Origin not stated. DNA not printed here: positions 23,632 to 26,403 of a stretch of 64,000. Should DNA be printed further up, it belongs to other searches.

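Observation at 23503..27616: GHKL ATPase tail-to-tail with, and overlapping by 12 bp, an HTH-controlled SPPY methyltransferase: candidate MORC/paraMORC-like restriction module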

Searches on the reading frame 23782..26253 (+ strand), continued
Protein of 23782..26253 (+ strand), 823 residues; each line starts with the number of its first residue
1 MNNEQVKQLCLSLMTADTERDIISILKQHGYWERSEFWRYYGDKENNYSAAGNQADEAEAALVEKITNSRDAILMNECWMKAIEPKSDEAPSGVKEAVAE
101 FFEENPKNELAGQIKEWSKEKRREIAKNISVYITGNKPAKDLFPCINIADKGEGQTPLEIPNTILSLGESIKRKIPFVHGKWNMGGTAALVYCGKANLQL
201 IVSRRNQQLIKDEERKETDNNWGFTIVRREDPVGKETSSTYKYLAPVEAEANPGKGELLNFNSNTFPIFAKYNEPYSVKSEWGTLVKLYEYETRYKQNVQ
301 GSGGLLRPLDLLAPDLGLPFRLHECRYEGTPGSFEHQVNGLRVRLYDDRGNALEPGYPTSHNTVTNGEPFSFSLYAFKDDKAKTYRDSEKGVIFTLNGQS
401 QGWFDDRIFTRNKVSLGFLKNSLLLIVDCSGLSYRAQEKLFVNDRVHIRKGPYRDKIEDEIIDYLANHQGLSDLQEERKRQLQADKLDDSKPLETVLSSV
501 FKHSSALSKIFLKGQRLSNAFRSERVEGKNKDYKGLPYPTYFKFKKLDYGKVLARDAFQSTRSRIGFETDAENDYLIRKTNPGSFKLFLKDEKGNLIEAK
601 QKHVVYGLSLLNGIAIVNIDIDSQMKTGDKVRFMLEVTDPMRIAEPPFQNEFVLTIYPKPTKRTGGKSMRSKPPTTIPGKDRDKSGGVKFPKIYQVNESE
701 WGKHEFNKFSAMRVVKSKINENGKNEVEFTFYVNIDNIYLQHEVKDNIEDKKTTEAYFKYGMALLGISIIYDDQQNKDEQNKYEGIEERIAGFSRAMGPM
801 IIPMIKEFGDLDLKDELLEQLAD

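Call 59: find_related_loci(query=A1, collection=viral_contigs, flank=8000)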
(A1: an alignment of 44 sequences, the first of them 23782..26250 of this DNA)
Query A1 (823 aa) in viral_contigs; peptide patterns used: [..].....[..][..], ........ (x = any residue, [..] = any of these).
43 stretches matched a pattern; 5 encode a relative of the query (tblastn E <= 1e-3); 5 distinct loci.
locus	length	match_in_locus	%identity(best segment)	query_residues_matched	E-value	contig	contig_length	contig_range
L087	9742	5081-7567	44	1-812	0e+0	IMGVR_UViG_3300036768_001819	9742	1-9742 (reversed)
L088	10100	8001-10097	44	1-701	0e+0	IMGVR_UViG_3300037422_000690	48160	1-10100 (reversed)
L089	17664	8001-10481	36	1-811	2e-152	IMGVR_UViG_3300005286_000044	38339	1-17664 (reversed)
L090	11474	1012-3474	36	1-811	4e-152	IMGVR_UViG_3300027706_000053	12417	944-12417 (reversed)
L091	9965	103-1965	32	167-813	1e-96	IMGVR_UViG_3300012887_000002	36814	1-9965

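Call 76: search_dna_similar(query=window:23782-26250:+, collection=plasmids, mode=protein, max_rows=15)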
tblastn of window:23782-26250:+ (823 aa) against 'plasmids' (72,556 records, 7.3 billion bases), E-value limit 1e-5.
Records with a match: 5; places in all: 5; records where one place covers at least 80% of the query: 1.
Best place of each record, by identity: <60% 5.
By first word of the organism name: Hymenobacter 1; Ensifer 1; Devosia 1; Halogeometricum 1; Pontibacillus 1.
By predicted mobility (MOB-suite, as given by PLSDB): non-mobilizable 5.
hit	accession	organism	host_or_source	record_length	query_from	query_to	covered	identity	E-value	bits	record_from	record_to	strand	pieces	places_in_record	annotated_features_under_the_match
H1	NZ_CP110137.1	Hymenobacter sp. YIM 151858-1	whole organism,soil sample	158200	6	742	90%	25.0%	2e-36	157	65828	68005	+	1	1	hypothetical protein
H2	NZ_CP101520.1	Ensifer adhaerens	cell cuture,rhizosphere soil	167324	5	646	78%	27.1%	5e-41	171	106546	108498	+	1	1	hypothetical protein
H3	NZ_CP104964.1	Devosia neptuniae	Vicia costata,cell culture,root nodule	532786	5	587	71%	27.1%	4e-34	149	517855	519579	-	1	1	hypothetical protein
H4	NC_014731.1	Halogeometricum borinquense DSM 11551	-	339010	164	805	78%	22.3%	3e-13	82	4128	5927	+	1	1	hypothetical protein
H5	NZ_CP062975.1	Pontibacillus sp. ALD_SL1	mangrove mud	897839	26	482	56%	24.8%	6e-22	110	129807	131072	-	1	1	hypothetical protein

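Call 77: search_dna_similar(query=window:23782-26250:+, collection=phages, mode=protein, max_rows=10)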
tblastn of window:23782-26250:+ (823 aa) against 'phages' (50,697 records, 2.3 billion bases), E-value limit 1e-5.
No match.

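Call 78: get_annotated_region(hit=H1, flank=5000)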
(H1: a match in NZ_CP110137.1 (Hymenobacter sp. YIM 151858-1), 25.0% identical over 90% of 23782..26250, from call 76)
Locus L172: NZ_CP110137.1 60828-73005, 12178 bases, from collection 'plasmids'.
description: Hymenobacter sp. YIM 151858-1 plasmid unnamed1
organism: Hymenobacter sp. YIM 151858-1 (NCBI taxid 2987688)
taxonomy: Bacteria; Bacteroidota; Cytophagia; Cytophagales; Hymenobacteraceae; Hymenobacter; Hymenobacter sp. YIM 151858-1
host: -; source: whole organism,soil sample; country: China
typing (MOB-suite, as given by PLSDB): non-mobilizable
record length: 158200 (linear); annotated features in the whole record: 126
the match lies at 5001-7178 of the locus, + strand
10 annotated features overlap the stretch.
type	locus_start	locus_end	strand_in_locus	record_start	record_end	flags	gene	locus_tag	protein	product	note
CDS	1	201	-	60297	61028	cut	-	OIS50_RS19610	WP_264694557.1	LytTR family DNA-binding domain-containing protein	-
CDS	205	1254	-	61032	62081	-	-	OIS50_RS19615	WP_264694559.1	histidine kinase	GO:0000160 - phosphorelay signal transduction system [Evidence IEA]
CDS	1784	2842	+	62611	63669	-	-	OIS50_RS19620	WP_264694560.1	hypothetical protein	-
CDS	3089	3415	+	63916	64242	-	-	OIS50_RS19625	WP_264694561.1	TfoX/Sxy family protein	-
CDS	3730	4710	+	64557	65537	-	-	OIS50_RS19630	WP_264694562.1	tyrosine-type recombinase/integrase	GO:0015074 - DNA integration [Evidence IEA]; GO:0006310 - DNA recombination [Evidence IEA]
CDS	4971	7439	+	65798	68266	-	-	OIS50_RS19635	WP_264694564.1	hypothetical protein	-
CDS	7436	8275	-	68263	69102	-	-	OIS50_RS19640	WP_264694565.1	SIR2 family protein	-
CDS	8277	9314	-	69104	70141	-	-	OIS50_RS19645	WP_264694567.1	DUF262 domain-containing protein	-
CDS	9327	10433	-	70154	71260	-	-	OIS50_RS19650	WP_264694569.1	phosphoadenosine phosphosulfate reductase family protein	-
CDS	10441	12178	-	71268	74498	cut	-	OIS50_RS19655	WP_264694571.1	hypothetical protein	-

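Call 79: get_annotated_region(hit=H2, flank=5000)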
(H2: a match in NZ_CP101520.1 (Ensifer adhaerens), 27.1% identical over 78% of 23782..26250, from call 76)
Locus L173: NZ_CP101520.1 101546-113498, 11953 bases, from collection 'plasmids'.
description: Ensifer adhaerens strain NER9 plasmid pC, complete sequence
organism: Ensifer adhaerens (NCBI taxid 106592)
taxonomy: Bacteria; Pseudomonadota; Alphaproteobacteria; Hyphomicrobiales; Rhizobiaceae; Ensifer; Ensifer adhaerens
host: -; source: cell cuture,rhizosphere soil; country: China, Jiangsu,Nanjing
typing (MOB-suite, as given by PLSDB): non-mobilizable; mating-pair formation MPF_T
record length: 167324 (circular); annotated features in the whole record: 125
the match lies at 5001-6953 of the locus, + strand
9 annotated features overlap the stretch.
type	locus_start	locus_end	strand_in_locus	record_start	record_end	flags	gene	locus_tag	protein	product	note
CDS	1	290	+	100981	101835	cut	-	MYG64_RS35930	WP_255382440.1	phosphoadenosine phosphosulfate reductase family protein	-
CDS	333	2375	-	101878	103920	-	-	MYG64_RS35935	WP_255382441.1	hypothetical protein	-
CDS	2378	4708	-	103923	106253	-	-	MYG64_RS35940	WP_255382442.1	sensor histidine kinase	-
CDS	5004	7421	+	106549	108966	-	-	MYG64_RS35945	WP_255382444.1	hypothetical protein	-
CDS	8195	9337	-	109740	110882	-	-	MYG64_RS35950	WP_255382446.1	RHE_PE00001 family protein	-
CDS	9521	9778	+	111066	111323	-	-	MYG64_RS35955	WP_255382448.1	type II toxin-antitoxin system VapB family antitoxin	-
CDS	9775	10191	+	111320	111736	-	-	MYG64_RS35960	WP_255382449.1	type II toxin-antitoxin system VapC family toxin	-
CDS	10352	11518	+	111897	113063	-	-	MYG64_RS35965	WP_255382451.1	site-specific integrase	GO:0015074 - DNA integration [Evidence IEA]; GO:0006310 - DNA recombination [Evidence IEA]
CDS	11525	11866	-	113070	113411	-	-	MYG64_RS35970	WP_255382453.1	hypothetical protein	-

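Call 80: get_annotated_region(hit=H3, flank=7000)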
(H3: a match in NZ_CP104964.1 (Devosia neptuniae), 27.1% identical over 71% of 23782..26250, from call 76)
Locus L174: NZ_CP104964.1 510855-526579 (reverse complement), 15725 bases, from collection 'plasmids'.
description: Devosia neptuniae strain A18/4-1 plasmid p_unnamed1, complete sequence
organism: Devosia neptuniae (NCBI taxid 191302)
taxonomy: Bacteria; Pseudomonadota; Alphaproteobacteria; Hyphomicrobiales; Devosiaceae; Devosia; Devosia neptuniae
host: -; source: Vicia costata,cell culture,root nodule; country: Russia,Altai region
typing (MOB-suite, as given by PLSDB): non-mobilizable
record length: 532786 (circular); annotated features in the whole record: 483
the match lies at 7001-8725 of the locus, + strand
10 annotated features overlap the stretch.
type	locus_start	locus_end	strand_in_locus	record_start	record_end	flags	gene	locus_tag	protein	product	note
CDS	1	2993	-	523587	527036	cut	-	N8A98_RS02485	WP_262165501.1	hypothetical protein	-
CDS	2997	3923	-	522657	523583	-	-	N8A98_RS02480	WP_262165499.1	DUF4007 family protein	-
CDS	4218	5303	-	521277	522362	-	-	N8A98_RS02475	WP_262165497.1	aminotransferase class V-fold PLP-dependent enzyme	-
CDS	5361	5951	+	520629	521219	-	-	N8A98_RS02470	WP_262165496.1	class I SAM-dependent methyltransferase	-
CDS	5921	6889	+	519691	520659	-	-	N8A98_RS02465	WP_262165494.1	hypothetical protein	-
CDS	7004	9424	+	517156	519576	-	-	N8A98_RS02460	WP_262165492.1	hypothetical protein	-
CDS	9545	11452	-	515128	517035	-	-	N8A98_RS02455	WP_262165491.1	hypothetical protein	-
CDS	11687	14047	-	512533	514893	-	-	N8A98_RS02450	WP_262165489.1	sensor histidine kinase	-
CDS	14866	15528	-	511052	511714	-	-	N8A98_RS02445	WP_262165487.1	SMC-Scp complex subunit ScpB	-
CDS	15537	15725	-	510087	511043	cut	-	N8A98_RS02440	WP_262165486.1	DUF1403 family protein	-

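Call 81: get_annotated_region(hit=H5, flank=7000)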
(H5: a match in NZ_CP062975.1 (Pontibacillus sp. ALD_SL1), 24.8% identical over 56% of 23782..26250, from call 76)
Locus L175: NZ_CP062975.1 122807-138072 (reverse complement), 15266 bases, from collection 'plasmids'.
description: Pontibacillus sp. ALD_SL1 plasmid unnamed, complete sequence
organism: Pontibacillus sp. ALD_SL1 (NCBI taxid 2777185)
taxonomy: Bacteria; Bacillota; Bacilli; Bacillales; Bacillaceae; Pontibacillus; Pontibacillus sp. ALD SL1
host: -; source: mangrove mud; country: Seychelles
typing (MOB-suite, as given by PLSDB): non-mobilizable
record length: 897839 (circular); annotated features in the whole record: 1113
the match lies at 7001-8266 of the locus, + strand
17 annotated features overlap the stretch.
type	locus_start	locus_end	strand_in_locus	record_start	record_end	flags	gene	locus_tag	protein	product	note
CDS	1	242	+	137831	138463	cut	-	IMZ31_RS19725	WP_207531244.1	zinc metallopeptidase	-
CDS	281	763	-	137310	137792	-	-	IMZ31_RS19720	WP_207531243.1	hypothetical protein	-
CDS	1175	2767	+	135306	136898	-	-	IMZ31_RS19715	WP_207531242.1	RNA-guided endonuclease TnpB family protein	-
CDS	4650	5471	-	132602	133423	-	-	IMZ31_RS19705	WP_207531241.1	hypothetical protein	-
CDS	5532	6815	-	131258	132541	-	-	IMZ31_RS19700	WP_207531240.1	methyl-accepting chemotaxis protein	GO:0007165 - signal transduction [Evidence IEA]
CDS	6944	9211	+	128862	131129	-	-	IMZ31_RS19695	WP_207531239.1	hypothetical protein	-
CDS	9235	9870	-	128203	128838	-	-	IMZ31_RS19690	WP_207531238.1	sigma-70 family RNA polymerase sigma factor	GO:0006352 - DNA-templated transcription initiation [Evidence IEA]; GO:0006355 - regulation of DNA-templated ...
CDS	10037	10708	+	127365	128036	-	-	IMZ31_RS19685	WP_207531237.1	HD domain-containing protein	-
CDS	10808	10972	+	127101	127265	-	-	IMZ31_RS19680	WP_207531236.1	hypothetical protein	-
CDS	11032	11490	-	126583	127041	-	-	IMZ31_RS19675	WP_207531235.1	hypothetical protein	-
CDS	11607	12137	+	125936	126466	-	-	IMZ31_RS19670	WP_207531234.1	RNA 2'-phosphotransferase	-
CDS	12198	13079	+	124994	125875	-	-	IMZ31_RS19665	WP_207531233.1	hypothetical protein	-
CDS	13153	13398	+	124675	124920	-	-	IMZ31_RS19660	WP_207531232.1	hypothetical protein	-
CDS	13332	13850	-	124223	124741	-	-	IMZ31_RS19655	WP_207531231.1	hypothetical protein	-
CDS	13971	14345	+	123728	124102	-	-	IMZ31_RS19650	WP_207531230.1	hypothetical protein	-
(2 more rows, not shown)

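Call 82: get_annotated_region(hit=H4, flank=7000)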
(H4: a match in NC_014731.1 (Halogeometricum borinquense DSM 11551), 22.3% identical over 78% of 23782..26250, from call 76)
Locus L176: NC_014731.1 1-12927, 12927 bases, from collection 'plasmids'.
description: Halogeometricum borinquense DSM 11551 plasmid pHBOR02, complete sequence
organism: Halogeometricum borinquense DSM 11551 (NCBI taxid 469382)
taxonomy: Archaea; Euryarchaeota; Halobacteria; Halobacteriales; Haloferacaceae; Halogeometricum; Halogeometricum borinquense; Halogeometricum borinquense DSM 11551
host: -; source: -; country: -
typing (MOB-suite, as given by PLSDB): non-mobilizable
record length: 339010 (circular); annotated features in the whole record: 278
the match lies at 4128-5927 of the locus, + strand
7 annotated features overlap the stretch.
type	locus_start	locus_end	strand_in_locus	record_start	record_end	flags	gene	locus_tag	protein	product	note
CDS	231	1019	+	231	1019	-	-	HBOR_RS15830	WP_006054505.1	hypothetical protein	-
CDS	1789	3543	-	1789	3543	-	-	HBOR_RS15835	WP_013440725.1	site-specific DNA-methyltransferase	GO:0009307 - DNA restriction-modification system [Evidence IEA]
CDS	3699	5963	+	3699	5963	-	-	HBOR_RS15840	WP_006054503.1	hypothetical protein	-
CDS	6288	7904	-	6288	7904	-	-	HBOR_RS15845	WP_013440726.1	hypothetical protein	-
CDS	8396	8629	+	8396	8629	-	-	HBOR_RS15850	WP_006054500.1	hypothetical protein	-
CDS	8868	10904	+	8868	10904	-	-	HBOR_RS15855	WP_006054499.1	sister chromatid cohesion protein PDS5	-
CDS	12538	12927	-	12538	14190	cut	-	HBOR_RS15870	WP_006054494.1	ATP-binding domain-containing protein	-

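Call 85: search_protein_families(library=padloc, proteins=[L174:7004-9424:+, L174:9545-11452:-, L174:11687-14047:-, L174:5921-6889:+, L174:5361-5951:+, L173:5004-7421:+, L173:2378-4708:-, L173:333-2375:-, L172:4971-7439:+], max_evalue=0.01)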
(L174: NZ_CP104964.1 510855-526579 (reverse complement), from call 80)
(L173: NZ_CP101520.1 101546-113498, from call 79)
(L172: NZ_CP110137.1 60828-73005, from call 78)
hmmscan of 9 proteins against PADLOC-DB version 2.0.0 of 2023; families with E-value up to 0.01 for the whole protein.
L174:7004-9424:+ (806 aa): 0 families

L174:9545-11452:- (635 aa): 0 families

L174:11687-14047:- (786 aa): 2 families
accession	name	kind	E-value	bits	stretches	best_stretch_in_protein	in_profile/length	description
PDLC03419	REase_II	-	1e-12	45.2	1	102-263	34-194/695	Type II restriction enzyme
PDLC03485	REase_II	-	0.00072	16.1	1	124-192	51-116/611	Type II restriction enzyme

L174:5921-6889:+ (322 aa): 0 families

L174:5361-5951:+ (196 aa): 1 family
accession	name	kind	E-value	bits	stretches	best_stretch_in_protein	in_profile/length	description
PDLC04134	mad2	-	1.3e-15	55.2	1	38-182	290-429/492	mads_2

L173:5004-7421:+ (805 aa): 0 families

L173:2378-4708:- (776 aa): 2 families
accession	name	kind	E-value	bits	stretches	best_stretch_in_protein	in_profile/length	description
PDLC03419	REase_II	-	2.8e-09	33.9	1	118-246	54-188/695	Type II restriction enzyme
PDLC03485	REase_II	-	6.7e-07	26.1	1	121-240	54-167/611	Type II restriction enzyme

L173:333-2375:- (680 aa): 0 families

L172:4971-7439:+ (822 aa): 0 families

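Call 99: search_protein_families(library=pfam, proteins=[L078:3593-4771:-, L078:1729-3603:+, L172:7436-8275:-], max_evalue=0.01)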
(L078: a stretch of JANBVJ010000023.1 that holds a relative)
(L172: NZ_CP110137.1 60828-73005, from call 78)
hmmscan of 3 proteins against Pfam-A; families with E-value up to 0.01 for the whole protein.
L078:3593-4771:- (392 aa): 3 families
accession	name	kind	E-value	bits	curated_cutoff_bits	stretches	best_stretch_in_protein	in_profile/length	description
PF01609.27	DDE_Tnp_1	-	1.1e-30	107.4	23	1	120-334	6-200/200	Transposase DDE domain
PF14294.11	DUF4372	-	4.5e-25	88.1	25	1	3-74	2-73/74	Domain of unknown function (DUF4372)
PF13612.12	DDE_Tnp_1_3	-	0.01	16.3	27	0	147-227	46-120/155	Transposase DDE domain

L078:1729-3603:+ (624 aa): 0 families

L172:7436-8275:- (279 aa): 1 family
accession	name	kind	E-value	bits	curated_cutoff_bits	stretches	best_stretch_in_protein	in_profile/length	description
PF13289.12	SIR2_2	-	1.2e-26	93.9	24.5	1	114-257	2-140/141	SIR2-like domain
